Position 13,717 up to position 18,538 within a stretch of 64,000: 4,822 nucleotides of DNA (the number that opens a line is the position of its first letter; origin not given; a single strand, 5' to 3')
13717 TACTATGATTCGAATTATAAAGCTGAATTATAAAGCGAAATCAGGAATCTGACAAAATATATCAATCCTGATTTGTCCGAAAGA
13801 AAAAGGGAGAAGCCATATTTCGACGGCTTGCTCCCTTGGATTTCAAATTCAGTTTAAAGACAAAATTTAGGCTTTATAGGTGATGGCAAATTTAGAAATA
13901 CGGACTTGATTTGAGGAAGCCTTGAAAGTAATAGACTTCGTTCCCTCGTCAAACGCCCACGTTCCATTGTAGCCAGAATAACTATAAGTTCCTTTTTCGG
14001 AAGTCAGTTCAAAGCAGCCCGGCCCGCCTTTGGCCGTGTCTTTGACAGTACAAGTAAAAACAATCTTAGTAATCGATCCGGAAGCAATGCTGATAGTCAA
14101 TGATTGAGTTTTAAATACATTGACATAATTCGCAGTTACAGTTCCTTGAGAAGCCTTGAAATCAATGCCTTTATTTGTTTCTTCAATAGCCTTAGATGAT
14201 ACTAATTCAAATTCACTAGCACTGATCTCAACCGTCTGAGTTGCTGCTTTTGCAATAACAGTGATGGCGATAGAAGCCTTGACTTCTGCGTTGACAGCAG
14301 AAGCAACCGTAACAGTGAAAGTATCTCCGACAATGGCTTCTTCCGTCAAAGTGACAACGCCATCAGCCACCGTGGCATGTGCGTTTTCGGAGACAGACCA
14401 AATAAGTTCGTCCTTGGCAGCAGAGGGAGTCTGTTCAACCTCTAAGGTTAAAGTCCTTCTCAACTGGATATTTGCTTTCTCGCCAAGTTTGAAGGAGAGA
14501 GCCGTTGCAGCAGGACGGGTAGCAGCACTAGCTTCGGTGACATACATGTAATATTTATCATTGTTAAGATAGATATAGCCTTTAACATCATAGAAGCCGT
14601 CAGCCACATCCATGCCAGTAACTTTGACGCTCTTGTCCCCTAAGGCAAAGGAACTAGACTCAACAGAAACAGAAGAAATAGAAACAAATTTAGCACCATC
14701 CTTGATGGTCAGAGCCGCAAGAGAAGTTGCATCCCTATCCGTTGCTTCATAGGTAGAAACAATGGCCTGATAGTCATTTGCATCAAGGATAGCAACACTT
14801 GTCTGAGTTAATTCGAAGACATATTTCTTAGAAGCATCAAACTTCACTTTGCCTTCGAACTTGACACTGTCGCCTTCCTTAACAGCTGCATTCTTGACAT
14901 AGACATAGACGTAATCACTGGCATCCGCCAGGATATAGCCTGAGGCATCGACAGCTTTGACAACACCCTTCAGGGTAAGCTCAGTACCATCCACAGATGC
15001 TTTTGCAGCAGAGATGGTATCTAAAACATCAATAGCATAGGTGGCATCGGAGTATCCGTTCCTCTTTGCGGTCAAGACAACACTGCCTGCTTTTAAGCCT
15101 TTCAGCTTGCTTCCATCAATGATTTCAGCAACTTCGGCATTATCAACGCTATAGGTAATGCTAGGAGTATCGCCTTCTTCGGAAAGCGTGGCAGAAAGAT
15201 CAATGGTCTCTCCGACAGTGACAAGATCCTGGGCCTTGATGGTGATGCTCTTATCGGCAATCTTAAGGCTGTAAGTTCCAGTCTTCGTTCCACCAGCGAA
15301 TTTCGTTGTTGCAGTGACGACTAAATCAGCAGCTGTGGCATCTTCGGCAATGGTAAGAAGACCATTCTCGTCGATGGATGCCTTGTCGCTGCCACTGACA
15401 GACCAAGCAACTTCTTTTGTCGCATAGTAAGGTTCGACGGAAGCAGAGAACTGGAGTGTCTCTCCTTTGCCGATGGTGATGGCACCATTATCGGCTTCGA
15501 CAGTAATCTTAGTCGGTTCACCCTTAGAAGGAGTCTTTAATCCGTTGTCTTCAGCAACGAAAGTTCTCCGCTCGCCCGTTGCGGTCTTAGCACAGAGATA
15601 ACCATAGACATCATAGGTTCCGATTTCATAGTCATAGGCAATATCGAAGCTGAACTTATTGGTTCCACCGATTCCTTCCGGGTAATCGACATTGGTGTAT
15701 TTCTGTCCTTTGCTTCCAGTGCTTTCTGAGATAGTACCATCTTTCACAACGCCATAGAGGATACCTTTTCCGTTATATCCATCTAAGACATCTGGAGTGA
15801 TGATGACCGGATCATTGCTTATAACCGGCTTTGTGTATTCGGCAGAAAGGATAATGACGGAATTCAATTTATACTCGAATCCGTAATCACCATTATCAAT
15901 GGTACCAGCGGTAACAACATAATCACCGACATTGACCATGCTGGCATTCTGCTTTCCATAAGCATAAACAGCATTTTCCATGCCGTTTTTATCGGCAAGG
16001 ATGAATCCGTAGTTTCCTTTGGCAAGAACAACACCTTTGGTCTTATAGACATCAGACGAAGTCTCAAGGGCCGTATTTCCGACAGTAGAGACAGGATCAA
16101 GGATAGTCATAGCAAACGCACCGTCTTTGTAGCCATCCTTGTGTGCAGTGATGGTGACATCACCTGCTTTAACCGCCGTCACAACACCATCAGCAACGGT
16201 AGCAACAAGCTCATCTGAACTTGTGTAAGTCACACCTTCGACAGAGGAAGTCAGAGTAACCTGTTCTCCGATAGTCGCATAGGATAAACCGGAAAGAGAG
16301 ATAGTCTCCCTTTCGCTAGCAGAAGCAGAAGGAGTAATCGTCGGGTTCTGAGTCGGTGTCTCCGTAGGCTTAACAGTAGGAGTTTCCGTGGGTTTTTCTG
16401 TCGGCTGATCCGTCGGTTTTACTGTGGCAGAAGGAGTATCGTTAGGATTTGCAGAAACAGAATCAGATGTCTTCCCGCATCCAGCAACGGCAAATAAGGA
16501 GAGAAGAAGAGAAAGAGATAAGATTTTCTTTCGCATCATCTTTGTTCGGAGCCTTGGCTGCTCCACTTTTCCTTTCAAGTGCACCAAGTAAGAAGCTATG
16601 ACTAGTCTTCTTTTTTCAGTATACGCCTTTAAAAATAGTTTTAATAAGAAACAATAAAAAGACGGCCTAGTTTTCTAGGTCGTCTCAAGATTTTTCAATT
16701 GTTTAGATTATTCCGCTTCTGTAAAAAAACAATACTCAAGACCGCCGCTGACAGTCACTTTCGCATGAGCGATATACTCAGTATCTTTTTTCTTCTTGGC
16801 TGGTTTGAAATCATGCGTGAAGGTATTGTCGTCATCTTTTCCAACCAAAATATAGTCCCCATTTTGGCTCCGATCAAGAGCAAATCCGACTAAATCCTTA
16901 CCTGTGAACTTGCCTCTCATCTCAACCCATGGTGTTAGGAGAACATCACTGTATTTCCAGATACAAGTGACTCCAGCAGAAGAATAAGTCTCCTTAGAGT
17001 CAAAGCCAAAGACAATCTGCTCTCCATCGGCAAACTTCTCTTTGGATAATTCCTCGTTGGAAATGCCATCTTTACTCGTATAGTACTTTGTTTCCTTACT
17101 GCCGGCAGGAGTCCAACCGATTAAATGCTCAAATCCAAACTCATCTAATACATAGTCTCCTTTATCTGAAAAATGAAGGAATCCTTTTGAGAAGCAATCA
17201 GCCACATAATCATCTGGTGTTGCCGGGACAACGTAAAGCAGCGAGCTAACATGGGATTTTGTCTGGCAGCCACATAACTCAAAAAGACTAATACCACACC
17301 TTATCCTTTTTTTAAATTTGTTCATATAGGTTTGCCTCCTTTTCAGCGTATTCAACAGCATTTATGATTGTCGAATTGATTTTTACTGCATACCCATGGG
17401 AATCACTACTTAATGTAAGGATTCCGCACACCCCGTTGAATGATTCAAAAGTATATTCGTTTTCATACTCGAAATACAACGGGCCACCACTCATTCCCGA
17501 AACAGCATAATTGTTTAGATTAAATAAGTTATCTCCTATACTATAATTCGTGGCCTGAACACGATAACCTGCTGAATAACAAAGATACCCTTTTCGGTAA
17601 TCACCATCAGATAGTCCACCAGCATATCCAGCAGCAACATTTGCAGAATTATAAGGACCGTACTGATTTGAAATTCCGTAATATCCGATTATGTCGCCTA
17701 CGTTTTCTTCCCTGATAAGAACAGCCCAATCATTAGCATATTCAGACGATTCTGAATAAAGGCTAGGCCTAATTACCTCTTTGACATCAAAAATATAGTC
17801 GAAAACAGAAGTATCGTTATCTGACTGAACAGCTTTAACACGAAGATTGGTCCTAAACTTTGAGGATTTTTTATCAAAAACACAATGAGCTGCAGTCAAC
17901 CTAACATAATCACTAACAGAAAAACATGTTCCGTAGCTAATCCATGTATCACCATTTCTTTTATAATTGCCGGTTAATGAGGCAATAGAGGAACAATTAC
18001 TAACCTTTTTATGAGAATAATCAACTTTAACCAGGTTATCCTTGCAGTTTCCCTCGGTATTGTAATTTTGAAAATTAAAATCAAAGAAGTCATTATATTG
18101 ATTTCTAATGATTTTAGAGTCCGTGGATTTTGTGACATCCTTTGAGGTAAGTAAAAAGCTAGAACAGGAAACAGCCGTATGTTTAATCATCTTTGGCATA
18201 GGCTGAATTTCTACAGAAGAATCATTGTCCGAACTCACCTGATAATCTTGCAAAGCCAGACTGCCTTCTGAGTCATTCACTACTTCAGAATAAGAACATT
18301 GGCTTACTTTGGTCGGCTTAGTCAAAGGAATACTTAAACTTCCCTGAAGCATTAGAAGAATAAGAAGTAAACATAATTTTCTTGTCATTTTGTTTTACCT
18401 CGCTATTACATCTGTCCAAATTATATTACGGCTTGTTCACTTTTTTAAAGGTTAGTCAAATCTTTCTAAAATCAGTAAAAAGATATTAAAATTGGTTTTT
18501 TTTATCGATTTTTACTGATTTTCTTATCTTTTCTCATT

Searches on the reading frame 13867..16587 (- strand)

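Call 41: search_protein_families(library=pfam, proteins=[window:13867-16587:-], max_evalue=0.001)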
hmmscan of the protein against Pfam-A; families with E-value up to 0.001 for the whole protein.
window:13867-16587:- (906 aa): 1 family
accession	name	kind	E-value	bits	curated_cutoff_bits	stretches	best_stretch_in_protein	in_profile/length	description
PF02368.24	Big_2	-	3.2e-09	37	22.8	2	369-430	11-70/79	Bacterial Ig-like domain (group 2)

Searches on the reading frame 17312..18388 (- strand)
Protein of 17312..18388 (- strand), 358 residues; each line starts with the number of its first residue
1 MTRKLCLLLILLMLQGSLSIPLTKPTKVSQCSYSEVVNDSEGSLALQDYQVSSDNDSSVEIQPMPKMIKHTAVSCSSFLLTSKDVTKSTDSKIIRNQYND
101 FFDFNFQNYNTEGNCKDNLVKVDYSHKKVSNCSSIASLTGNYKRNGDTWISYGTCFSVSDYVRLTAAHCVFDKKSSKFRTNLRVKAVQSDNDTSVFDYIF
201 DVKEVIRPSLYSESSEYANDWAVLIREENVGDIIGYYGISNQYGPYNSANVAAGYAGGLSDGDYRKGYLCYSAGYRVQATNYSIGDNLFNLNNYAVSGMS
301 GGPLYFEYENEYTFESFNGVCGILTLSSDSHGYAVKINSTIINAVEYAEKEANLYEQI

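Call 41: search_protein_families(library=pfam, proteins=[window:17312-18388:-], max_evalue=0.001)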
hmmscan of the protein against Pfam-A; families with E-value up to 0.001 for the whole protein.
window:17312-18388:- (358 aa): 1 family
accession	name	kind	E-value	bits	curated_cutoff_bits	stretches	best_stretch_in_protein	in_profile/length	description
PF00089.32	Trypsin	-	8.5e-05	22.9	20.6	1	154-308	28-188/220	Trypsin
